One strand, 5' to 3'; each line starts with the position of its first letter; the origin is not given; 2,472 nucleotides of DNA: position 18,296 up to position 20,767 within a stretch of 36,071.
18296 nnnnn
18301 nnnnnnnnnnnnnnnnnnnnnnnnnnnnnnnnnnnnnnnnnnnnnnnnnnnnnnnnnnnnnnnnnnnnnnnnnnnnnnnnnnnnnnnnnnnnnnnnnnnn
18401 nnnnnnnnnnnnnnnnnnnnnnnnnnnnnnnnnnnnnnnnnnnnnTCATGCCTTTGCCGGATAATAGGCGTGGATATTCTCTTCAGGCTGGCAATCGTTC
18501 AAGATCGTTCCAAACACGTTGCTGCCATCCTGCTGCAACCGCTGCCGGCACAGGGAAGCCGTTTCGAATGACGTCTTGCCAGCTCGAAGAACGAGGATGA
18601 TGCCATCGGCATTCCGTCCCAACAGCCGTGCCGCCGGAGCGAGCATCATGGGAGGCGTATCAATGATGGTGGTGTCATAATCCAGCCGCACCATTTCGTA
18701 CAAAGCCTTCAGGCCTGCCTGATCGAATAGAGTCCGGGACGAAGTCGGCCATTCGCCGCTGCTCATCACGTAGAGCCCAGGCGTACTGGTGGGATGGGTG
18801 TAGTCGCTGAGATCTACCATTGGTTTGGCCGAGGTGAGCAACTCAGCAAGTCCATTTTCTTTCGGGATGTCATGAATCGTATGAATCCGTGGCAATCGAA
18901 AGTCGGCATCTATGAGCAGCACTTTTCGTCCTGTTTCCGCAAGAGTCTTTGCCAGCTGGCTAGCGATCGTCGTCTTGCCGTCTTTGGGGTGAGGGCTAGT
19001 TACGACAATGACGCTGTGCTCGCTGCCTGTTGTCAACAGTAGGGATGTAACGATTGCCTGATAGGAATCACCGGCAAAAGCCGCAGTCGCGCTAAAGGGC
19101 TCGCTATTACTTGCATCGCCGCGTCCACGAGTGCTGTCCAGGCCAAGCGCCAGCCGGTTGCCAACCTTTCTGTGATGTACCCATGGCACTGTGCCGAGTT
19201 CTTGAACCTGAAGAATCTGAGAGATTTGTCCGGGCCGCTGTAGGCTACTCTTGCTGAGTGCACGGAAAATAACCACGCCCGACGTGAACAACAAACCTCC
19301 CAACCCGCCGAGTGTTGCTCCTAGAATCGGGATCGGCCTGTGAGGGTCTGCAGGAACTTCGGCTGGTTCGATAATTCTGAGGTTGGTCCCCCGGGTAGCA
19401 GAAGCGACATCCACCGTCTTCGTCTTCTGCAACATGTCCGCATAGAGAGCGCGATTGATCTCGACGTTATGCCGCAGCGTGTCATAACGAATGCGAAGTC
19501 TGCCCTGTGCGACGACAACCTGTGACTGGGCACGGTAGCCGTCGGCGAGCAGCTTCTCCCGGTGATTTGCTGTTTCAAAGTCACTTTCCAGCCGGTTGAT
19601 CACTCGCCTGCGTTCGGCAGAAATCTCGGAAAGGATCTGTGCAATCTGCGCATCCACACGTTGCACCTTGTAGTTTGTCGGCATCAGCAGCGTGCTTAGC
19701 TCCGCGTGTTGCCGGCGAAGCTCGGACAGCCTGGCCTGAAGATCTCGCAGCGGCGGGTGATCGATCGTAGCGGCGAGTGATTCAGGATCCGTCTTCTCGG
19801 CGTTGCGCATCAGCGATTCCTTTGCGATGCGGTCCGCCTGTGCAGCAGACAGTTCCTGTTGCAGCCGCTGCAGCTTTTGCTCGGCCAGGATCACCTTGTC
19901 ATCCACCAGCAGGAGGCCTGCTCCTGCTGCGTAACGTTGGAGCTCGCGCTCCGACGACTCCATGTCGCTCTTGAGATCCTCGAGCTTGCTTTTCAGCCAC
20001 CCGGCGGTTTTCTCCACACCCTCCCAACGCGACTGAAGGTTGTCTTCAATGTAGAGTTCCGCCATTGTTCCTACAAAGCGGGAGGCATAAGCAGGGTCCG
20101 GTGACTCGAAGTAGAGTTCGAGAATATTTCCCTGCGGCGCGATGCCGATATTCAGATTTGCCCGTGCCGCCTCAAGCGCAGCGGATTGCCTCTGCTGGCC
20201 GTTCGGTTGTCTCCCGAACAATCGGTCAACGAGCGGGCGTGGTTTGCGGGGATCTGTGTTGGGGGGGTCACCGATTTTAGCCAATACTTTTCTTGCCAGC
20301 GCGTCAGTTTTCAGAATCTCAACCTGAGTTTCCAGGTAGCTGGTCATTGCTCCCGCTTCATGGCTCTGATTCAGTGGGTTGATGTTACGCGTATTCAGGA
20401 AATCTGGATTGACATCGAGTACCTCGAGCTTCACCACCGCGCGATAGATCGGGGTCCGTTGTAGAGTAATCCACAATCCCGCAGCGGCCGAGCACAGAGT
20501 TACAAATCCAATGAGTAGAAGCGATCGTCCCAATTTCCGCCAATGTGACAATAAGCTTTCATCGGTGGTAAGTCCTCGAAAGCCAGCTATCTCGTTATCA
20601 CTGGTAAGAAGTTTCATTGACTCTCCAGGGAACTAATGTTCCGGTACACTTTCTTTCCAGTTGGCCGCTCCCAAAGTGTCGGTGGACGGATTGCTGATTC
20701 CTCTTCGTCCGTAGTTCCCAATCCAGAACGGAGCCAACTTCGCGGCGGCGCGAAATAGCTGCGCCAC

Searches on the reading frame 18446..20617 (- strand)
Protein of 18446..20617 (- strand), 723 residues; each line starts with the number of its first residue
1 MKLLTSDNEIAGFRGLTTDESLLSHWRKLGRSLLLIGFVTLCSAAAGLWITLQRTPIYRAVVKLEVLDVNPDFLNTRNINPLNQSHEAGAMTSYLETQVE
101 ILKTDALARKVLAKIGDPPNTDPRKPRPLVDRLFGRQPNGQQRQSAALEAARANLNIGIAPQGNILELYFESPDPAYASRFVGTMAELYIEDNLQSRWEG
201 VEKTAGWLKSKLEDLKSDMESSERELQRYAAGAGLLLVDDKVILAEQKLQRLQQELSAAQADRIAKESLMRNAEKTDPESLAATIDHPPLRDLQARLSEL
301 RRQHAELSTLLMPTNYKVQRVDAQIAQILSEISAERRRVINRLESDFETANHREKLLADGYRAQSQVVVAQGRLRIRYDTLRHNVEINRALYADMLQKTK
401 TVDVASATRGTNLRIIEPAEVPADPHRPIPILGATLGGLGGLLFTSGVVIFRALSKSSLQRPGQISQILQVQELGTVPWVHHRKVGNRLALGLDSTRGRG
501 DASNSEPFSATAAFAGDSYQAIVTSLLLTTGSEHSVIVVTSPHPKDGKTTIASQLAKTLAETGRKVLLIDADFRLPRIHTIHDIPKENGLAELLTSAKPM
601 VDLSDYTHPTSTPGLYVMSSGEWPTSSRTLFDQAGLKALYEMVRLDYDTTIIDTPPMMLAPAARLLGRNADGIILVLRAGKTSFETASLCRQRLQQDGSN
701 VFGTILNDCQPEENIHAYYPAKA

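Call 10: search_protein_families(library=pfam, proteins=[window:18446-20617:-], max_evalue=0.001)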
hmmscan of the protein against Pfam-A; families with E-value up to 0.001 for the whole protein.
window:18446-20617:- (723 aa): 5 families
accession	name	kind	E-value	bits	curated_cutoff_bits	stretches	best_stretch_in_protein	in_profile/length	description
PF13614.12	AAA_31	-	3.9e-10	40.4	27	1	547-681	14-151/177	AAA domain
PF13807.11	GNVR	-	6.4e-10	39.3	27.7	1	381-453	9-81/82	G-rich domain on putative tyrosine kinase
PF01656.29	CbiA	-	2.5e-08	34.4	25.4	1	537-712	1-86/125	CobQ/CobB/MinD/ParA nucleotide binding domain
PF10609.15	ParA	-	2.9e-06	27.3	27.1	1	535-656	4-121/246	NUBPL iron-transfer P-loop NTPase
PF02706.20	Wzz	-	4.2e-05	24.2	25.5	1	26-114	9-90/91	Chain length determinant protein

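Call 80: search_protein_families(library=ncbifam, proteins=[window:18446-20617:-], max_evalue=0.001)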
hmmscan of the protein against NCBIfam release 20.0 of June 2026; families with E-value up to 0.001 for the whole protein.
window:18446-20617:- (723 aa): 17 families
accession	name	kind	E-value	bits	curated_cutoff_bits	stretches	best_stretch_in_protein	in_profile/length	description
TIGR01005.1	eps_transp_fam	subfamily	3.5e-53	180.9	411.7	1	32-714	17-723/754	exopolysaccharide transport protein family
NF007350.0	PRK09841.1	equivalog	5.1e-45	153.8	1248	1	381-709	375-703/726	tyrosine-protein kinase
TIGR03017.1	EpsF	equivalog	4.5e-36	124.5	422.75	1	90-476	64-442/444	chain length determinant protein EpsF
TIGR01007.1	eps_fam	subfamily_domain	5.5e-35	120.8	108.05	1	518-719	2-200/204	polysaccharide biosynthesis tyrosine autokinase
NF008568.0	PRK11519.1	equivalog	6.6e-30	103.9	1068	1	321-708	316-697/720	tyrosine-protein kinase Wzc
TIGR03029.1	EpsG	equivalog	1.9e-25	89.6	313.8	1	519-708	87-274/274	chain length determinant protein tyrosine kinase EpsG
TIGR03018.1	pepcterm_TyrKin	hypoth_equivalog_domain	3e-25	88.8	230.65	1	517-695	13-197/207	XrtA-associated tyrosine autokinase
TIGR03007.1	pepcterm_ChnLen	equivalog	1e-22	80.1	278.85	1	92-483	63-466/498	XrtA system polysaccharide chain length determinant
NF041546.1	ParA_partition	equivalog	9.2e-09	35.1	180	1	547-572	12-37/203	ParA family partition ATPase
TIGR01969.1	minD_arch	subfamily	1.3e-08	34.4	201.75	1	536-713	2-174/251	cell division ATPase MinD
TIGR01968.1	minD_bact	equivalog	3.8e-07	29.7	212.9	1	535-655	2-120/261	septum site-determining protein MinD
TIGR03371.1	cellulose_yhjQ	equivalog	4.6e-06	26.3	157.85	1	538-714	5-183/246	cellulose biosynthesis protein BcsQ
TIGR03815.1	CpaE_hom_Actino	equivalog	3.5e-05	23.1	154.45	1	535-696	112-271/340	septum site-determining protein Ssd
NF047398.1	AAA_KGGVGR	domain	4.9e-05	23.7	90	1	547-599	15-70/190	KGGVGR-motif variant AAA ATPase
NF041136.1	MrpORP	equivalog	5.8e-05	22.5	450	1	535-587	6-58/365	iron-sulfur cluster carrier protein MrpORP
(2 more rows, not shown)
